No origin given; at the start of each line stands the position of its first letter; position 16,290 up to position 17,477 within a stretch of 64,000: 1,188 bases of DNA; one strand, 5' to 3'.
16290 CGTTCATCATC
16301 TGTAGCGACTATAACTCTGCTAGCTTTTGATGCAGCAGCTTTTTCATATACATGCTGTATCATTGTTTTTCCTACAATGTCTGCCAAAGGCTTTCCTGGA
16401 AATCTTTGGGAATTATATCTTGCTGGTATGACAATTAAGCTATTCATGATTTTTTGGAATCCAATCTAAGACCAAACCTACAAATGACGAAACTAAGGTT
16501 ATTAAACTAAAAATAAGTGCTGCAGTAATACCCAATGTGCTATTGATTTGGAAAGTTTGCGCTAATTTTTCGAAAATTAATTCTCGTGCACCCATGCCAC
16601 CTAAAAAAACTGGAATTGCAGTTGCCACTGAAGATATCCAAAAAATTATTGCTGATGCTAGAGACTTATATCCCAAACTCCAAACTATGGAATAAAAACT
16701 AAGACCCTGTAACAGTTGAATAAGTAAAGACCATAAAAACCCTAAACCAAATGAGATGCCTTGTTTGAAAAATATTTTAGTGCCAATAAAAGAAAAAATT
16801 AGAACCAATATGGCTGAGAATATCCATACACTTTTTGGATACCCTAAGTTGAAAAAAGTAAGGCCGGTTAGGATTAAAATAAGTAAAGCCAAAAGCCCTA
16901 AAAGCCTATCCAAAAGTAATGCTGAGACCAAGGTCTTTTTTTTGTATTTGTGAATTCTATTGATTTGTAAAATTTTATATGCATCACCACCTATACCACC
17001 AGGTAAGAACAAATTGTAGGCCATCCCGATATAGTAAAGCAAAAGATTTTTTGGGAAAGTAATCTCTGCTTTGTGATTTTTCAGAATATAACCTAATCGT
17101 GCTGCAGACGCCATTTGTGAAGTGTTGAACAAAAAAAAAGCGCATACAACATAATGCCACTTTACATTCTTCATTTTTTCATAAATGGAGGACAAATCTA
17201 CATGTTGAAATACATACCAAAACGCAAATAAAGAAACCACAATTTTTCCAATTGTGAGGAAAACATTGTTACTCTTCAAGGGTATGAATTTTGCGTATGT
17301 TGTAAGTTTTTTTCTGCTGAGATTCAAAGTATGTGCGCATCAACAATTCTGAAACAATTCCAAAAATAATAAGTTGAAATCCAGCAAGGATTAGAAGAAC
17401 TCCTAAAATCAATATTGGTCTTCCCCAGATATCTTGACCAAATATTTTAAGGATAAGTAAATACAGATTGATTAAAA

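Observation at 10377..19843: Envelope-lipid/LPS remodelling island: PAP2 with ArnT-like, plus ArnT-like, GT2, MprF-flippase-like and kdsB, plus START-like and acyltransferase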

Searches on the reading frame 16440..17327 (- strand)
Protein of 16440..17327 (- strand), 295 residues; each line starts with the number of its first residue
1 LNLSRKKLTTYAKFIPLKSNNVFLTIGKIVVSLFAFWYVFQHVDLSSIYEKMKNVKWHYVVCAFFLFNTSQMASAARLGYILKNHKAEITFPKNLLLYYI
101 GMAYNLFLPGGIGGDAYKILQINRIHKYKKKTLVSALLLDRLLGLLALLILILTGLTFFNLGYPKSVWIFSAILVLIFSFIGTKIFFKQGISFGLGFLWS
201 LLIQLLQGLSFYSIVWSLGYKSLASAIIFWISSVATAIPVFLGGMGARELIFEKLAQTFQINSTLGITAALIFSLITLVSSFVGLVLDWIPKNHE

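Call 3: search_protein_families(library=pfam, proteins=[window:16440-17327:-], max_evalue=0.01)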
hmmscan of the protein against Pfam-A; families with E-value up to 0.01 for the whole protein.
window:16440-17327:- (295 aa): 1 family
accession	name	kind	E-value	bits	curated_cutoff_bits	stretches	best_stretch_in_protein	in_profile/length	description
PF03706.18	LPG_synthase_TM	-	5e-32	112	33.4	2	27-182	3-160/302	Lysylphosphatidylglycerol synthase TM region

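Call 4: search_protein_families(library=ncbifam, proteins=[window:16440-17327:-], max_evalue=0.01)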
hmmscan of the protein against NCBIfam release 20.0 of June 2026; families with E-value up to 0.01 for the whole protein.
window:16440-17327:- (295 aa): 2 families
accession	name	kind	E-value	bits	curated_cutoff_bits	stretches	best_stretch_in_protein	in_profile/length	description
TIGR00374.1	TIGR00374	subfamily_domain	2.1e-16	60.2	43.2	2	29-187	1-159/323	flippase-like domain-containing protein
NF009242.0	PRK12599.1-1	equivalog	0.0065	16.8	89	1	139-186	30-77/86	putative monovalent cation/H+ antiporter subunit F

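Call 32: find_homologous_proteins(query=window:16440-17240:-, max_evalue=0.001)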
Query window:16440-17240:- (266 aa): 914 proteins with E <= 0.001 among 8000 candidates; the best 120 are listed.
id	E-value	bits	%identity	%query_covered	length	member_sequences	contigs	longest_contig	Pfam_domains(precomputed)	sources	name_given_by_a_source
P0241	1.5e-163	561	100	100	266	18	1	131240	PF03706.19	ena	-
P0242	8.5e-162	555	99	100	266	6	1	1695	PF03706.19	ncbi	-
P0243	4.1e-79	284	54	100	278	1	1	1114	PF03706.19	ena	-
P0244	9.7e-77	276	54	97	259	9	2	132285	PF03706.19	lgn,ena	-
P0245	1.7e-48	184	42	99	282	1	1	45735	PF03706.19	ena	-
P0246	2.8e-44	170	41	100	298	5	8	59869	PF03706.19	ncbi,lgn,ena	-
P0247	2.2e-40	157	40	100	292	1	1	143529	PF03706.19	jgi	-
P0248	5.9e-40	156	41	97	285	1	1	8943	PF03706.19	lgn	-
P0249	6.0e-40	156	41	98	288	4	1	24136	PF03706.19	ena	-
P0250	2.6e-39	154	40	96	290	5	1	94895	PF03706.19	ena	-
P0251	3.1e-39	154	39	100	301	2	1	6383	PF03706.19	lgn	-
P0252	7.3e-39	152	39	97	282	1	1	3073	PF03706.19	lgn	-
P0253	7.5e-39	152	40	100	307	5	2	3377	PF03706.19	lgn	-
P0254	1.7e-38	151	37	100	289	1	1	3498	PF03706.19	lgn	-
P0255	2.6e-38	150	40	100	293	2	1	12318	PF03706.19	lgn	-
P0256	3.2e-38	150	43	89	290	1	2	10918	PF03706.19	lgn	-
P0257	6.0e-38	149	39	97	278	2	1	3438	PF03706.19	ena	-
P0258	9.7e-38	149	38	100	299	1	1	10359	PF03706.19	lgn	-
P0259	1.4e-37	148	38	95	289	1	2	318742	PF03706.19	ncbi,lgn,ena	-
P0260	1.7e-37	148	36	98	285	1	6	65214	PF03706.19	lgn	-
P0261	2.2e-37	147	37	99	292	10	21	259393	PF03706.19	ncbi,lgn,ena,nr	ncbi:MAG: flippase-like domain-containing protein [Bacteroidetes bacterium]|nr:flippase-like domain-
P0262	2.6e-37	147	40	100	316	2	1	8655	PF03706.19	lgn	-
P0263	3.5e-37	147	37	100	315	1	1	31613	PF03706.19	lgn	-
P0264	5.0e-37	146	38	99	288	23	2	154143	PF03706.19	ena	-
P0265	5.3e-37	146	38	97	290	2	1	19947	PF03706.19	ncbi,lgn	ncbi:MAG: uncharacterized membrane protein YbhN (UPF0104 family) [Bacteroidia bacterium]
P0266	8.5e-37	146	39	96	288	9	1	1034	PF03706.19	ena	-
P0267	9.5e-37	145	39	94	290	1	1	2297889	PF03706.19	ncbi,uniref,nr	ncbi:lysylphosphatidylglycerol synthase transmembrane domain-containing protein [Hydrogenimonas uras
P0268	1.0e-36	145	35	100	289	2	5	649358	PF03706.19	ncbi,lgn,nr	ncbi:MAG: flippase-like domain-containing protein [Flavobacteriales bacterium]|nr:flippase-like doma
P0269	2.2e-36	144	37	96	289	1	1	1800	PF03706.19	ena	-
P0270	2.5e-36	144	37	100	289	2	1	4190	PF03706.19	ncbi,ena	-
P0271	2.9e-36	144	41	95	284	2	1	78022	PF03706.19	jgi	jgi:uncharacterized membrane protein YbhN (UPF0104 family)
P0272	3.7e-36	143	38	97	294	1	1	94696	PF03706.19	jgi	-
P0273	3.7e-36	143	38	97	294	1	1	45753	PF03706.19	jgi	-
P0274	5.0e-36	143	38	98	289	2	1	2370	PF03706.19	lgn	-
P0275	5.2e-36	143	39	95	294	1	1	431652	PF03706.19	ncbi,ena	-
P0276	2.3e-35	141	37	97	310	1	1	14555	PF03706.19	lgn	-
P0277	3.7e-35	140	35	98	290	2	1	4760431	PF03706.19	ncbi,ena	-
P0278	5.7e-35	140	37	96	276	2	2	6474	PF03706.19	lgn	-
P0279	6.9e-35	139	36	98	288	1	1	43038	PF03706.19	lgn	-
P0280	8.0e-35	139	37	96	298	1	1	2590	PF03706.19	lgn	-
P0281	8.7e-35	139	36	97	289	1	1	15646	PF03706.19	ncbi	-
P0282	1.1e-34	139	35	98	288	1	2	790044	PF03706.19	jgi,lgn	jgi:hypothetical protein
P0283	1.5e-34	138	37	96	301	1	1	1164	PF03706.19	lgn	-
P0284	2.3e-34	138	35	95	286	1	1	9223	PF03706.19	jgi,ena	jgi:hypothetical protein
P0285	2.9e-34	137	38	97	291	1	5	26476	PF03706.19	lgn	-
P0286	3.0e-34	137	37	95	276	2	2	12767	PF03706.19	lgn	-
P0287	3.1e-34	137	37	96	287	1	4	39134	PF03706.19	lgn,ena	-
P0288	3.4e-34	137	39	97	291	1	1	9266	PF03706.19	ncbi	ncbi:MAG: lysylphosphatidylglycerol synthase transmembrane domain-containing protein [Chitinophagale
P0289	4.9e-34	137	34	100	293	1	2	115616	PF03706.19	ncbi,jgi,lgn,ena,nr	ncbi:flippase-like domain-containing protein [Bacteroidia bacterium]|nr:flippase-like domain-contain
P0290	1.2e-33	135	36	95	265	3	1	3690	PF03706.19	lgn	-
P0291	1.3e-33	135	38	100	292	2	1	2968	PF03706.19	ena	-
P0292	1.5e-33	135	36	95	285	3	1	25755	PF03706.19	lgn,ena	-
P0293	2.1e-33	134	36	96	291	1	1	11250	PF03706.19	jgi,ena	-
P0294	2.6e-33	134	38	100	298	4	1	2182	PF03706.19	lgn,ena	-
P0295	2.7e-33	134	36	100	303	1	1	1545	PF03706.19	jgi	jgi:glycosyltransferase 2 family protein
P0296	2.8e-33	134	38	97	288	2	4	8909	PF03706.19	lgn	-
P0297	3.2e-33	134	37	100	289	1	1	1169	PF03706.19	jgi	jgi:uncharacterized membrane protein YbhN (UPF0104 family)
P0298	3.3e-33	134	35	100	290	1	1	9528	PF03706.19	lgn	-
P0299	4.7e-33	133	39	84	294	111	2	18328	PF03706.19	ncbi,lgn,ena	-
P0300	7.8e-33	133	36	95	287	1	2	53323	PF03706.19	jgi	jgi:uncharacterized membrane protein YbhN (UPF0104 family)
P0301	7.9e-33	133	39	95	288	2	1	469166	PF03706.19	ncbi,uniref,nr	ncbi:lysylphosphatidylglycerol synthase transmembrane domain-containing protein [Chryseobacterium sp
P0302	8.3e-33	132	36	98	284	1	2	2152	PF03706.19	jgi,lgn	jgi:glycosyltransferase 2 family protein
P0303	8.6e-33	132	37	95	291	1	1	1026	PF03706.19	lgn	-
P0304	8.8e-33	132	38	97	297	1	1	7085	PF03706.19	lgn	-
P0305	9.6e-33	132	35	98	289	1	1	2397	PF03706.19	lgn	-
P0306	1.1e-32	132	37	96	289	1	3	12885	PF03706.19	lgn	-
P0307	1.3e-32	132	36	96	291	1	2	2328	PF03706.19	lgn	-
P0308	1.3e-32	132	38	99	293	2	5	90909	PF03706.19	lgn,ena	-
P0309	1.6e-32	132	37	95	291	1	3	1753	PF03706.19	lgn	-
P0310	1.9e-32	131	35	96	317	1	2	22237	PF03706.19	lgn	-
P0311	2.4e-32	131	37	95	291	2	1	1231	PF03706.19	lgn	-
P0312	3.2e-32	131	36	98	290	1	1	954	PF03706.19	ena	-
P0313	3.4e-32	130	37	97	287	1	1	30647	PF03706.19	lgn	-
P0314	3.7e-32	130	36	97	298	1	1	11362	PF03706.19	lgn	-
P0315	4.2e-32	130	36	98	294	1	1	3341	PF03706.19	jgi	jgi:glycosyltransferase 2 family protein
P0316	5.0e-32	130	36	97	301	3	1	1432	PF03706.19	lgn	-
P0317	5.2e-32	130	35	97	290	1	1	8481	PF03706.19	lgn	-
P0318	5.3e-32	130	38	94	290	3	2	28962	PF03706.19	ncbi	-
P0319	5.3e-32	130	37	99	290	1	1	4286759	PF03706.19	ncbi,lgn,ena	-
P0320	5.4e-32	130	38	97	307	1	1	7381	PF03706.19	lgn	-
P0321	5.5e-32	130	33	95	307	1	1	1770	PF03706.19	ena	-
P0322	6.9e-32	129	38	95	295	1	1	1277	PF03706.19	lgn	-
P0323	7.0e-32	129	38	95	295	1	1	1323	PF03706.19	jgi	jgi:uncharacterized membrane protein YbhN (UPF0104 family)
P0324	7.0e-32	129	39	87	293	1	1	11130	PF03706.19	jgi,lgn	jgi:uncharacterized membrane protein YbhN (UPF0104 family)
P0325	7.5e-32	129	36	100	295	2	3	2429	PF03706.19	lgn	-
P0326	9.6e-32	129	37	99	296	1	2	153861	PF03706.19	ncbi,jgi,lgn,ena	jgi:uncharacterized membrane protein YbhN (UPF0104 family)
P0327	1.0e-31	129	35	96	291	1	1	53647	PF03706.19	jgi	jgi:uncharacterized membrane protein YbhN (UPF0104 family)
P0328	1.0e-31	129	35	97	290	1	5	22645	PF03706.19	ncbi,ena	-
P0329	1.1e-31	129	34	98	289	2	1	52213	PF03706.19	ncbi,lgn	-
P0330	1.1e-31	129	34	98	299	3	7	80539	PF03706.19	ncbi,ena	-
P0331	1.2e-31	129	36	96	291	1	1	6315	PF03706.19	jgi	jgi:glycosyltransferase 2 family protein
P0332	1.2e-31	129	37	96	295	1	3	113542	PF03706.19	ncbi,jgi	-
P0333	1.2e-31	129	38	98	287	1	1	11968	PF03706.19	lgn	-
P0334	1.3e-31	129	35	95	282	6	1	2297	PF03706.19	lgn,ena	-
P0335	1.3e-31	129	34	99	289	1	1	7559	PF03706.19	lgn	-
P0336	1.5e-31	128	35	96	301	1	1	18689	PF03706.19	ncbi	-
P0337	1.5e-31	128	39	96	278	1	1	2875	PF03706.19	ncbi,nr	ncbi:MAG: flippase-like domain-containing protein [Saprospiraceae bacterium]|nr:flippase-like domain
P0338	1.7e-31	128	35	97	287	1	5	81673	PF03706.19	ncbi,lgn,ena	-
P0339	1.9e-31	128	35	97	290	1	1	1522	PF03706.19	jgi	jgi:hypothetical protein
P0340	2.0e-31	128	38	95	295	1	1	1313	PF03706.19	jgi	jgi:uncharacterized membrane protein YbhN (UPF0104 family)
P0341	2.3e-31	128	36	94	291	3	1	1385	PF03706.19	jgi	-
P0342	2.4e-31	128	37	97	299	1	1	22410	PF03706.19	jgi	jgi:uncharacterized membrane protein YbhN (UPF0104 family)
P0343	3.2e-31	127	36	96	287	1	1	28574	PF03706.19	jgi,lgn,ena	jgi:uncharacterized membrane protein YbhN (UPF0104 family)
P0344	3.5e-31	127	35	96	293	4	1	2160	PF03706.19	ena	-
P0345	3.7e-31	127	37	97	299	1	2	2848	PF03706.19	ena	-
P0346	3.8e-31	127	35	97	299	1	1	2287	PF03706.19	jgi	jgi:uncharacterized membrane protein YbhN (UPF0104 family)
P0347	3.9e-31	127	38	97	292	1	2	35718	PF03706.19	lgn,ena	-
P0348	4.0e-31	127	35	100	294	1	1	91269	PF03706.19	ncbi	-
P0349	4.2e-31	127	34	96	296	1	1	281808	PF03706.19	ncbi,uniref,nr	ncbi:flippase-like domain-containing protein [Segetibacter sp. 3557_3]|uniref:lysylphosphatidylglyce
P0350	4.4e-31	127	36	93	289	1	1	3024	PF03706.19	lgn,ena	-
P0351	5.5e-31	126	35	99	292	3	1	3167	PF03706.19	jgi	jgi:glycosyltransferase 2 family protein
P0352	6.0e-31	126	34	100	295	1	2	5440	PF03706.19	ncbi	-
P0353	6.0e-31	126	37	93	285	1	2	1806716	PF03706.19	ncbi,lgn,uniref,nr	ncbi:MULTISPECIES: lysylphosphatidylglycerol synthase transmembrane domain-containing protein [uncla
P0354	6.3e-31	126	36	94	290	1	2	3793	PF03706.19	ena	-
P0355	6.4e-31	126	36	94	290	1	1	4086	PF03706.19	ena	-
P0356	6.6e-31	126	34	98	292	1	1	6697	PF03706.19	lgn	-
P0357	6.7e-31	126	39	88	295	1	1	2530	PF03706.19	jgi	jgi:glycosyltransferase 2 family protein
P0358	6.9e-31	126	34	97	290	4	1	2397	PF03706.19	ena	-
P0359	7.0e-31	126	35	98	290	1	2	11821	PF03706.19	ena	-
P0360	7.9e-31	126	36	99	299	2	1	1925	PF03706.19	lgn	-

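Call 33: find_encoding_contigs(protein=P0267, flank=7000, max_places=1)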
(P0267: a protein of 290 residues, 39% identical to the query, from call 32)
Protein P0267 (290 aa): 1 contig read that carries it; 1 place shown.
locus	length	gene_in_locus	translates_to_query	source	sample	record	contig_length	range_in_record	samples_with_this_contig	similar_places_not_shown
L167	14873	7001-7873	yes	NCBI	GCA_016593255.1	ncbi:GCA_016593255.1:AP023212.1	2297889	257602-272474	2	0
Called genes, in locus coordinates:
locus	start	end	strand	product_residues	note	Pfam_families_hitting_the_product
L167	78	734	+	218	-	-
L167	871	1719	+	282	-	PF13365:Trypsin_2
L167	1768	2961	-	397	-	PF03435:Sacchrp_dh_NADP, PF16653:Sacchrp_dh_C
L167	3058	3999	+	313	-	PF00762:Ferrochelatase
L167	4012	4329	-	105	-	-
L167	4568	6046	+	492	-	PF02366:PMT, PF13231:PMT_2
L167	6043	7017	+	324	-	PF00535:Glycos_transf_2, PF10111:Glyco_tranf_2_2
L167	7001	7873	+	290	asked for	PF03706:LPG_synthase_TM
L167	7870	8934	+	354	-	-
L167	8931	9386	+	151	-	PF00293:NUDIX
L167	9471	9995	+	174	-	-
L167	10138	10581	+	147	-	-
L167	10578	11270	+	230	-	PF13432:TPR_16 (faint), PF07719:TPR_2 (faint), PF25063:ARM_TT21_C (faint)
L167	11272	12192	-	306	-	PF23023:Anti-Pycsar_Apyc1, PF00753:Lactamase_B (weak), PF13691:Lactamase_B_4 (weak), PF12706:Lactamase_B_2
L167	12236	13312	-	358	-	PF18644:Phage_int_SAM_6, PF00589:Phage_integrase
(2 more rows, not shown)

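Call 34: find_encoding_contigs(protein=P0301, flank=7000, max_places=1)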
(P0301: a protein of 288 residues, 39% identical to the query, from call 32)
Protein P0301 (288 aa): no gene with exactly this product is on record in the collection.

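Call 57: search_solved_structures(query=A3, max_evalue=1, show_alignments=1)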
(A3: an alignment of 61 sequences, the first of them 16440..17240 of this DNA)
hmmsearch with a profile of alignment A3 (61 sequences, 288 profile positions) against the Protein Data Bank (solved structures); distinct sequences matched with E-value up to 1: 0.

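Call 64: predict_structure(alignment_id=A3)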
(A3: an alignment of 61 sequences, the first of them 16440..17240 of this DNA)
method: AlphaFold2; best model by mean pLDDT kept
length: 266 residues; sequences in the alignment: 61
mean_pLDDT: 92.7   pTM: 0.89
mean pLDDT of the five models: 92.7, 92.1, 91.8, 91.4, 90.2
residues with pLDDT >= 90: 221; 70-90: 37; 50-70: 8; < 50: 0
segments of 3 or more residues with pLDDT < 50: none
pLDDT, mean of each block of 10 residues (from residue 1): 81 91 96 98 97 95 95 89 89 96 96 96 97 96 97 91 91 98 98 96 90 78 94 95 95 93 65
secondary structure, 60 per line:
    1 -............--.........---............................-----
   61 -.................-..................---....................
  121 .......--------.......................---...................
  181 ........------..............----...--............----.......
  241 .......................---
elements in order: H2-13 H16-24 H28-55 H62-78 H80-97 H101-127 H136-158 H162-188 H195-208 H218-229 H234-263

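Call 66: fold_search(model_id=the predicted structure, library=pdb)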
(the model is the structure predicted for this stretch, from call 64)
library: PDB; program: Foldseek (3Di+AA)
matches with E <= 10: 245; with E <= 0.001: 4
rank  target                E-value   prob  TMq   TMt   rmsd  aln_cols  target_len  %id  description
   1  9goe_A                6.9e-04  1.00  0.68  0.26   4.9       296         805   16  Cryo-EM structure of the multiple peptide resistance factor (MprF) from Pseudomonas aeruginosa bound to a synthetic na (released 2025-03-12)
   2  9j8q_A                7.2e-04  1.00  0.73  0.27   4.4       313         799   13  MprF from Pseudomonas aeruginosa in GDN micelle, C2 symmetry (released 2025-09-03)
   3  7duw_A                9.4e-04  1.00  0.75  0.27   4.5       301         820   12  Cryo-EM structure of the multiple peptide resistance factor (MprF) loaded with two lysyl-phosphatidylglycerol molecule (released 2021-04-21)
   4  9j8s_A                9.9e-04  1.00  0.73  0.27   4.1       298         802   14  MprF from Pseudomonas aeruginosa in nanodisc, C2 symmetry (released 2025-09-03)
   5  7f47                  3.1e-03  1.00  0.69  0.25   4.5       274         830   14  Cryo-EM structure of Rhizobium etli MprF (released 2022-06-22)
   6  6lvf_A                3.4e-03  1.00  0.71  0.26   4.6       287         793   14  Cryo-EM structure of the multiple peptide resistance factor (MprF) loaded with one lysyl-phosphatidylglycerol molecule (released 2021-02-03)
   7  6oh3                  4.7e-01  0.14  0.20  0.18  20.5       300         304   14  X-ray crystal structure of the mouse CMP-sialic acid transporter in complex with CMP-sialic acid, by lipidic cubic phase (released 2019-04-24)
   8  8xq4                  5.6e-01  0.23  0.26  0.08  22.2       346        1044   11  Structure of the sea urchin spSLC9C1 in state-2 w/o cAMP protomer (released 2024-07-17)
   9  6lw5_A                5.9e-01  0.16  0.22  0.16  17.3       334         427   11  Crystal structure of the human formyl peptide receptor 2 in complex with WKYMVm (released 2020-03-25)
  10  6z4s                  5.9e-01  0.12  0.18  0.12  18.2       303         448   10  Crystal structure of the neurotensin receptor 1 (NTSR1-H4bmx) in complex with the small molecule inverse agonist SR48692 (released 2021-02-10)
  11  7kyp_H                6.7e-01  0.12  0.19  0.19  18.7       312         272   12  PsaBC from Streptococcus pneumoniae in complex with Fab (released 2021-08-25)
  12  7xp6_R                8.1e-01  0.13  0.19  0.19  16.1       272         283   12  Cryo-EM structure of a class T GPCR in active state (released 2022-10-12)
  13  5bz2                  8.5e-01  0.18  0.27  0.21  18.7       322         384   11  CRYSTAL STRUCTURE OF THE SODIUM PROTON ANTIPORTER NAPA IN INWARD-FACING CONFORMATION (released 2016-01-20)
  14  8oyy_B                8.5e-01  0.13  0.20  0.22  16.6       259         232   12  De novo designed soluble GPCR-like fold GLF_32 (released 2023-10-18)
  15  9jtq                  8.5e-01  0.13  0.20  0.21  18.7       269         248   11  Crystal structure of the light-driven proton pump heimdallarchaeial rhodopsin HeimdallR1 (released 2025-04-02)
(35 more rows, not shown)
